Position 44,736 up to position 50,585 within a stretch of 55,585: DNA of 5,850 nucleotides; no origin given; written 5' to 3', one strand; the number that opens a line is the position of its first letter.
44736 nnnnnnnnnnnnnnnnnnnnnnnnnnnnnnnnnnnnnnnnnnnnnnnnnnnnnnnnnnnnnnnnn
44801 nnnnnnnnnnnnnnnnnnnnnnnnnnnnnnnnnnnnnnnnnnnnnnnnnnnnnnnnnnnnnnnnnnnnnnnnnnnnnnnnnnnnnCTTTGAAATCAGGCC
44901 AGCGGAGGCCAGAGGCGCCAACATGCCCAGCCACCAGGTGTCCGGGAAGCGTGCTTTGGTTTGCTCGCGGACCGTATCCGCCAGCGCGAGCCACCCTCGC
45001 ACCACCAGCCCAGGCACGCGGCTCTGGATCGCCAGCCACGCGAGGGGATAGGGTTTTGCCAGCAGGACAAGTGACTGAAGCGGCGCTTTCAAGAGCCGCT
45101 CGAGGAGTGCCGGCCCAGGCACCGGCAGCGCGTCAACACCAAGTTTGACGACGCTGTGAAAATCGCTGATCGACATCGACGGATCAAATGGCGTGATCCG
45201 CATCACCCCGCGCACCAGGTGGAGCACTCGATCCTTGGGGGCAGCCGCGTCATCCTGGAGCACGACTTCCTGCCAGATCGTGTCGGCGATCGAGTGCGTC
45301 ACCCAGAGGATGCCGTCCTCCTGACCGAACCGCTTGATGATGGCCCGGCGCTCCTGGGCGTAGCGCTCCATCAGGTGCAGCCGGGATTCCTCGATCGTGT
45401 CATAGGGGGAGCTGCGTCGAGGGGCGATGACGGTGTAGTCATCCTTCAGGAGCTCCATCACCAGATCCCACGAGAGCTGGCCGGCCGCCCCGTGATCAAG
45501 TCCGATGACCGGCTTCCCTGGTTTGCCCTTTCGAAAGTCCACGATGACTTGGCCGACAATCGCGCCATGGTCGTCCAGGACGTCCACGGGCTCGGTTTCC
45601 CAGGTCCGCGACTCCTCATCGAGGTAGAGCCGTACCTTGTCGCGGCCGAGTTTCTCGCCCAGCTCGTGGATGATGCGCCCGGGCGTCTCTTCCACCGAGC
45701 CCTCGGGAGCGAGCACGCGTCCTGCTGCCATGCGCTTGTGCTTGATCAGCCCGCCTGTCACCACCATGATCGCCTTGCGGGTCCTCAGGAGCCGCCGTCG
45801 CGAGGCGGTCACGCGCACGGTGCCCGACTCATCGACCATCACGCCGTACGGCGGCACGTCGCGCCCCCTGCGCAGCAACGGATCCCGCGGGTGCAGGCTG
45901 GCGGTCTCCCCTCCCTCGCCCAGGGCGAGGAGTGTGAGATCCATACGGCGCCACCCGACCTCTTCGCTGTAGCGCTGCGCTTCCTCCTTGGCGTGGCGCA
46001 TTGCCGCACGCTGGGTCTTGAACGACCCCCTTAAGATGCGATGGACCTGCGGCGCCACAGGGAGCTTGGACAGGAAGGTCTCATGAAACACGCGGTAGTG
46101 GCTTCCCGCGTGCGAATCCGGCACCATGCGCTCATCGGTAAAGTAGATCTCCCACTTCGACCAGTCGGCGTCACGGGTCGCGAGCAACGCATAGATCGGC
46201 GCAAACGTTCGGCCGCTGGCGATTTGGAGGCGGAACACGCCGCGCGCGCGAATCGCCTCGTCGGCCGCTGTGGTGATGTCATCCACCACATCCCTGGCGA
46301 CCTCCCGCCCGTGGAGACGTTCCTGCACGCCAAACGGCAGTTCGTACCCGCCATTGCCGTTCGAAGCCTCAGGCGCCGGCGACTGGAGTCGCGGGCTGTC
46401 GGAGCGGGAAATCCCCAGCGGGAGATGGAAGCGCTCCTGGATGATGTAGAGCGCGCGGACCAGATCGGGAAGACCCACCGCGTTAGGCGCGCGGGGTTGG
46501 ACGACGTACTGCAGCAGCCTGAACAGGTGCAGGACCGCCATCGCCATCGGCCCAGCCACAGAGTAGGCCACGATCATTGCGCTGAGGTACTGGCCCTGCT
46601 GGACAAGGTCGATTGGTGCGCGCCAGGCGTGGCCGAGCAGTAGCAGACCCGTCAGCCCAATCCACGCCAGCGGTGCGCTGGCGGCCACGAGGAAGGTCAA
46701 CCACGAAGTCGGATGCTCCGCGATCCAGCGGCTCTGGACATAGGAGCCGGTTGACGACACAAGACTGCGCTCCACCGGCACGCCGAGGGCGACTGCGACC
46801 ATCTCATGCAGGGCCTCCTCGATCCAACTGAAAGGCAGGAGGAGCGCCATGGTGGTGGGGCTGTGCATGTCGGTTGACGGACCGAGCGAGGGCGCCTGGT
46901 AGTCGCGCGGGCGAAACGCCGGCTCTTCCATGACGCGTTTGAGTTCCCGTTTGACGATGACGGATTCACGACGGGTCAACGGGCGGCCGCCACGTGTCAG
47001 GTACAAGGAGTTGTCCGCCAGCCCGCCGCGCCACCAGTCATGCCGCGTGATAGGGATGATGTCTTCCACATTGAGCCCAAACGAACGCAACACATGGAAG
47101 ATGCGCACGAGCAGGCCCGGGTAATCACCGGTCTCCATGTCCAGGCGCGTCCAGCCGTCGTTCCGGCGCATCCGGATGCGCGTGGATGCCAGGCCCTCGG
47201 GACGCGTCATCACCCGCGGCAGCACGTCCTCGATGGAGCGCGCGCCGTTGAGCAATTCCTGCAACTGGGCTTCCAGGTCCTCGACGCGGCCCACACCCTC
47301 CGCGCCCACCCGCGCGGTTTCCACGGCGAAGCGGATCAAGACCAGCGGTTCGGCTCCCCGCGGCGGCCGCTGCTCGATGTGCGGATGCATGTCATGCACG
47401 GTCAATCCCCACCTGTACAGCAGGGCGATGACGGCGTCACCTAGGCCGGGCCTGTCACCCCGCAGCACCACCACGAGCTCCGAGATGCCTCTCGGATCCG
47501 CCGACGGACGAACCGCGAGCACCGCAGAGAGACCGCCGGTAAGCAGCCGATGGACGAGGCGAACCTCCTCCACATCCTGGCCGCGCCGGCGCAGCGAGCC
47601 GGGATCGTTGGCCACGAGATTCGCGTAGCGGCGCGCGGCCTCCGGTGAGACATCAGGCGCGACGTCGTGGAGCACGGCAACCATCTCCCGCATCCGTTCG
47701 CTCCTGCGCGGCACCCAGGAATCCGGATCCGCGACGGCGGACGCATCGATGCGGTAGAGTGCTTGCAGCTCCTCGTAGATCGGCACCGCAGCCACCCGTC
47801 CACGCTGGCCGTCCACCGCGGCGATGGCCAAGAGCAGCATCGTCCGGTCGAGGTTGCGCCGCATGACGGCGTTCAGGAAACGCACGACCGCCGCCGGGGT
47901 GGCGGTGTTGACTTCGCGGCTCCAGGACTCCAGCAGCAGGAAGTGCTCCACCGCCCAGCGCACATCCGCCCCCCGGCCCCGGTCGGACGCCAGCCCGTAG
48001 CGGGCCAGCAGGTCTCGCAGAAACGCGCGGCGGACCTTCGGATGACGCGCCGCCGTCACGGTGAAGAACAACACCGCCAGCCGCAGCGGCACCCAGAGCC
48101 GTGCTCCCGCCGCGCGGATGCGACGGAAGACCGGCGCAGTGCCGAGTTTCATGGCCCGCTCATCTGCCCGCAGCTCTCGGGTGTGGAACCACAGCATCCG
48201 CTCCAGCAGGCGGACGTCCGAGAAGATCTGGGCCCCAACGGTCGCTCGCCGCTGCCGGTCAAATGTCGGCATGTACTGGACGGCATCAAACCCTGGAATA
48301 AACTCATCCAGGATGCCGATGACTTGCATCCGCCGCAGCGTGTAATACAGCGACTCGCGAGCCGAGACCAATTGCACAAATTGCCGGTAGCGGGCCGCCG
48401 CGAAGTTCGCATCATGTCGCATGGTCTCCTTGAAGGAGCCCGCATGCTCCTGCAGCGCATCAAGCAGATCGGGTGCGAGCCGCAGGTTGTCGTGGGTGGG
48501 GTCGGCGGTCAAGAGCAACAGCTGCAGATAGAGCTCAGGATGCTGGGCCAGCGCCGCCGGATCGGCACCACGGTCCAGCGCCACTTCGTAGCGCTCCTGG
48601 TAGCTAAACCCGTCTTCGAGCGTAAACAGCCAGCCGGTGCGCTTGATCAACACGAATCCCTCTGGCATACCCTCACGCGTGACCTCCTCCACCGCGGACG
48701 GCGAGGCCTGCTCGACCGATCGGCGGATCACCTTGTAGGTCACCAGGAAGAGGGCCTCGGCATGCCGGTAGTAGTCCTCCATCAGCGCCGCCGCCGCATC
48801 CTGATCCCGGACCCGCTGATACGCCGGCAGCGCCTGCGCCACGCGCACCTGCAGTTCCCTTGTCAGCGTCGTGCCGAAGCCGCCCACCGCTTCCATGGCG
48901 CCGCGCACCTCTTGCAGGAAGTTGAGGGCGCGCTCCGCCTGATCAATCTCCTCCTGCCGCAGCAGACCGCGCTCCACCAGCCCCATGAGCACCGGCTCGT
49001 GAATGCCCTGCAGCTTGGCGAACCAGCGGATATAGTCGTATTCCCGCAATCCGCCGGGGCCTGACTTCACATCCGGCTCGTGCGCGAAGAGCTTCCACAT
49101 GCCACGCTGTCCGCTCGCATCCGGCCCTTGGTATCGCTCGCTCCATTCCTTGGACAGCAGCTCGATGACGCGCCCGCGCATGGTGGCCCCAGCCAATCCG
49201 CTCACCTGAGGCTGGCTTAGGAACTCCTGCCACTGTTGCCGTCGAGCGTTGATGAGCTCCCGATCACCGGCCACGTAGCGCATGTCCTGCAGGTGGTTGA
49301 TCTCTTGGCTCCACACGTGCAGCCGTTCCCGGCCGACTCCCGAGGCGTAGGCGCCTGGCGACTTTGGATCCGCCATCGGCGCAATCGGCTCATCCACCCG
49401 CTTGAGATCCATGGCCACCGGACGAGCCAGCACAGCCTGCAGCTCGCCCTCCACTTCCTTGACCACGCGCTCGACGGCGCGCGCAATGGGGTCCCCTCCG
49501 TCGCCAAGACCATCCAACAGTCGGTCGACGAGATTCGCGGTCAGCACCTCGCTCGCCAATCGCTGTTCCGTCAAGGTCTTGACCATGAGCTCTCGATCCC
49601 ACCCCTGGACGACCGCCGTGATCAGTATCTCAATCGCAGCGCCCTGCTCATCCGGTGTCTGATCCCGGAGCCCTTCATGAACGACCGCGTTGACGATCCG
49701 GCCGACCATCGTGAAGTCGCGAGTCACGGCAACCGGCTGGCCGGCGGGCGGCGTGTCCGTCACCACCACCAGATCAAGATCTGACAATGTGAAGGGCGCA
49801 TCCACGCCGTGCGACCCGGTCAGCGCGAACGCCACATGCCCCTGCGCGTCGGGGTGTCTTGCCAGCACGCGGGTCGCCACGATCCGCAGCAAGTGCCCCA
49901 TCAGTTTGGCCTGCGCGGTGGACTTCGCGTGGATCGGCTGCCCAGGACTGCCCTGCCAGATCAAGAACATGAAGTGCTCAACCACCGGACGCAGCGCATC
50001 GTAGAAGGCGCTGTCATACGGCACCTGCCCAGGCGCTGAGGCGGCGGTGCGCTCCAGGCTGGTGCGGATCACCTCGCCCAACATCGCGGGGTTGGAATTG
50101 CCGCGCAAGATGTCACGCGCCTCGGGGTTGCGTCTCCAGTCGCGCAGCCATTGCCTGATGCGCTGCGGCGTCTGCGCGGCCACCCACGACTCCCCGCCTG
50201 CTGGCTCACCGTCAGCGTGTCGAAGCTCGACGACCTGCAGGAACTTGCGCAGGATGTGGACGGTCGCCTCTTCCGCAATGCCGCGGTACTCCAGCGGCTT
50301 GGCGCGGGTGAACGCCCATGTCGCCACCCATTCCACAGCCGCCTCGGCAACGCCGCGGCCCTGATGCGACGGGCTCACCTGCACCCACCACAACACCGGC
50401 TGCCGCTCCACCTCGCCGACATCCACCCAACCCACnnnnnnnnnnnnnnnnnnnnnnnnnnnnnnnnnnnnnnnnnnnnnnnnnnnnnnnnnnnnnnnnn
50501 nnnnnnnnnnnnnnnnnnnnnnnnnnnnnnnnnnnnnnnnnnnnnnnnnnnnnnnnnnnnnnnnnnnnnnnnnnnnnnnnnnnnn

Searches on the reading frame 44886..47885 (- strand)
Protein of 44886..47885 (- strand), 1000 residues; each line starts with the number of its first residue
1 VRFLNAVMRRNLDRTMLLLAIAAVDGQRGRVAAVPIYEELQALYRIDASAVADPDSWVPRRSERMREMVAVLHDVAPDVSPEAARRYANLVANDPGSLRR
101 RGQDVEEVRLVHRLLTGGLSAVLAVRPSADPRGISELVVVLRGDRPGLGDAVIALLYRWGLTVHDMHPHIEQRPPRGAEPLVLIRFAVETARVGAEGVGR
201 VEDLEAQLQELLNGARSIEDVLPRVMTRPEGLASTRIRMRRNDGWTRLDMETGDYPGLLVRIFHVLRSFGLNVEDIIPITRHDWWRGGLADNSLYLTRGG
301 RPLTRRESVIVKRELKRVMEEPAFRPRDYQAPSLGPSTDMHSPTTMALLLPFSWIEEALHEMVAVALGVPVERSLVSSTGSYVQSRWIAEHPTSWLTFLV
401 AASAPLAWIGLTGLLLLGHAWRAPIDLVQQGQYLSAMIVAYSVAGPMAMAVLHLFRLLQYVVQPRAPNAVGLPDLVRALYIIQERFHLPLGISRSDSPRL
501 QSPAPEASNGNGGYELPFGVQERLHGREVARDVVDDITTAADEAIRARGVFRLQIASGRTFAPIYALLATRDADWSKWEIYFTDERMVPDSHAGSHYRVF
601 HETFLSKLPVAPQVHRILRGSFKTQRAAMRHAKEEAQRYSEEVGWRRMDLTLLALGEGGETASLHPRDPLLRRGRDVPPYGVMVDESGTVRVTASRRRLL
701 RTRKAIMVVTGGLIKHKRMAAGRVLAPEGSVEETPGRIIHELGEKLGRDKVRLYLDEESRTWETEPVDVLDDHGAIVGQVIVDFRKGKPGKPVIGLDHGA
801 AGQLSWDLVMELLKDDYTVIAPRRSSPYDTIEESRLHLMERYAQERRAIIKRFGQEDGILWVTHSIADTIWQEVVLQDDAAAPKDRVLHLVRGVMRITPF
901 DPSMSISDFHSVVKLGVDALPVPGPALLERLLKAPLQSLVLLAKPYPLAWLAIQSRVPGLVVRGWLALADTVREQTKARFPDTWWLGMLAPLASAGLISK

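Call 8: search_protein_families(library=pfam, proteins=[window:44886-47885:-], max_evalue=0.01)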
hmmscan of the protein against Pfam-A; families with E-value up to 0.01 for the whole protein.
window:44886-47885:- (1000 aa): 1 family
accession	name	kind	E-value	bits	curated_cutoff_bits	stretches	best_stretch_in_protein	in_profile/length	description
PF01182.26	Glucosamine_iso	-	4.4e-34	118.7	27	1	527-740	4-217/225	Glucosamine-6-phosphate isomerases/6-phosphogluconolactonase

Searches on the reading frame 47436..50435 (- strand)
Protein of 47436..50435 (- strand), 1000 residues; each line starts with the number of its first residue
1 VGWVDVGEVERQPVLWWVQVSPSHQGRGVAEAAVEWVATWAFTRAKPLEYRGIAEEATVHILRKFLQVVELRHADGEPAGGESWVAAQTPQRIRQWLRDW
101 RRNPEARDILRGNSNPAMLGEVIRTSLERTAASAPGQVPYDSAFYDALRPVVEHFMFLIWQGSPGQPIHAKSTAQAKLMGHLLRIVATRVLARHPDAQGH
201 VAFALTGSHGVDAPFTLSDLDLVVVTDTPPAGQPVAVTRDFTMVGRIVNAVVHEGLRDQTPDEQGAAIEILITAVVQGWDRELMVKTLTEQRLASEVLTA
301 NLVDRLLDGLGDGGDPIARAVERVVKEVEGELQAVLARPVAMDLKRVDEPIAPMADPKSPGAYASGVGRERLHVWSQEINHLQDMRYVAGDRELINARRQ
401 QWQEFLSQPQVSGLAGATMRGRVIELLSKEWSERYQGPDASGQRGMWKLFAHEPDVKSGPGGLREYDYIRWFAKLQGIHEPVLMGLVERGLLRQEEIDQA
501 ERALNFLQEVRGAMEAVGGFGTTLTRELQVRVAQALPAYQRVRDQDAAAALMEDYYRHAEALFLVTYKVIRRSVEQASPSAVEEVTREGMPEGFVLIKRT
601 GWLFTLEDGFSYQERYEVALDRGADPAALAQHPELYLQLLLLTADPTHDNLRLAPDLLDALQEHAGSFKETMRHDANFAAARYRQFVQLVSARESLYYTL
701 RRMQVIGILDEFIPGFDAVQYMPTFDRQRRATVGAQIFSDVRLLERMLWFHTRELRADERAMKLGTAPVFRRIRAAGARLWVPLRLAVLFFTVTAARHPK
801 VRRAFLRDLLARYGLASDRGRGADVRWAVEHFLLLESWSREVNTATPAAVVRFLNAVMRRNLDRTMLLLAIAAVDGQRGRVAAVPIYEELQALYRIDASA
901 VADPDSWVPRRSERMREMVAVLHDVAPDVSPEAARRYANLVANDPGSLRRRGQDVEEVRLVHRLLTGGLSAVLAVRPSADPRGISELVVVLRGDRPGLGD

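Call 8: search_protein_families(library=pfam, proteins=[window:47436-50435:-], max_evalue=0.01)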
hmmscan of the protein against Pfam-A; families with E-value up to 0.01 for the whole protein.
window:47436-50435:- (1000 aa): 2 families
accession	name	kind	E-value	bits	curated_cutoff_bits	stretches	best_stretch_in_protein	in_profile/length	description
PF08335.16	GlnD_UR_UTase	-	7.3e-17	62.1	21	1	450-561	22-132/141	GlnD PII-uridylyltransferase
PF00583.31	Acetyltransf_1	-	0.0029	18.3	20.7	0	14-44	61-91/116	Acetyltransferase (GNAT) family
